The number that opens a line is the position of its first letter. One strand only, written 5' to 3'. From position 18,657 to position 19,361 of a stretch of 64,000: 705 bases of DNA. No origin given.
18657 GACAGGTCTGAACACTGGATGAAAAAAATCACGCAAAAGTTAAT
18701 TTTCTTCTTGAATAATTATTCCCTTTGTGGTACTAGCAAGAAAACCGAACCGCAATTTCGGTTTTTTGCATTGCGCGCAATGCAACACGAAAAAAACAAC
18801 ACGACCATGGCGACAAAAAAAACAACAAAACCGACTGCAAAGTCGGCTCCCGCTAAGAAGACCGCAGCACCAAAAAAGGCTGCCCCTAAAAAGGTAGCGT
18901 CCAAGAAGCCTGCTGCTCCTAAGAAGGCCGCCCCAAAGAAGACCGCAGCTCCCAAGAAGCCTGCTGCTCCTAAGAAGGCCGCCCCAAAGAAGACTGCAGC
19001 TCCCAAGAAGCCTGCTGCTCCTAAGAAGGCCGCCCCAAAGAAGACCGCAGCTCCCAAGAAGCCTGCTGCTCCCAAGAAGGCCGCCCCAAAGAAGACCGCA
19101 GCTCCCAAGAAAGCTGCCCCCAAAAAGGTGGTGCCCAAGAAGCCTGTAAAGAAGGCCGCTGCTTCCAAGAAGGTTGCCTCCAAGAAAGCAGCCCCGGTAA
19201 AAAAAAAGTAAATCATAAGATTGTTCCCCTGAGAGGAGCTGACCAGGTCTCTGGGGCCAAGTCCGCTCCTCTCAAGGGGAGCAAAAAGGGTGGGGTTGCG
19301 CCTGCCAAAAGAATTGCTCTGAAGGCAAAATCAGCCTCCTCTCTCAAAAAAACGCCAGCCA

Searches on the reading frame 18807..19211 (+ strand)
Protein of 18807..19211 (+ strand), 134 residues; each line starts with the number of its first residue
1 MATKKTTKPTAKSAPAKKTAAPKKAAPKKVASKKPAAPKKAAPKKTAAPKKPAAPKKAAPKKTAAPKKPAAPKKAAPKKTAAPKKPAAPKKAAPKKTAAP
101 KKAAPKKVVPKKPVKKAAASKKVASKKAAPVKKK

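Call 3: search_protein_families(library=pfam, proteins=[window:18807-19211:+], max_evalue=0.01)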
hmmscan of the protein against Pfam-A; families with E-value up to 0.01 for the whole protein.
window:18807-19211:+ (134 aa): 0 families

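Call 4: search_protein_families(library=ncbifam, proteins=[window:18807-19211:+], max_evalue=0.01)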
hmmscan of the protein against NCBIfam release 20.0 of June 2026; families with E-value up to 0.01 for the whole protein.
window:18807-19211:+ (134 aa): 1 family
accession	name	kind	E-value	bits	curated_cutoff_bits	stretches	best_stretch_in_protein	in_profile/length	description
NF038053.1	hist_H1_lk_Burk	equivalog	1.7e-05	25.2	80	1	1-133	1-133/195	histone H1-like DNA-binding protein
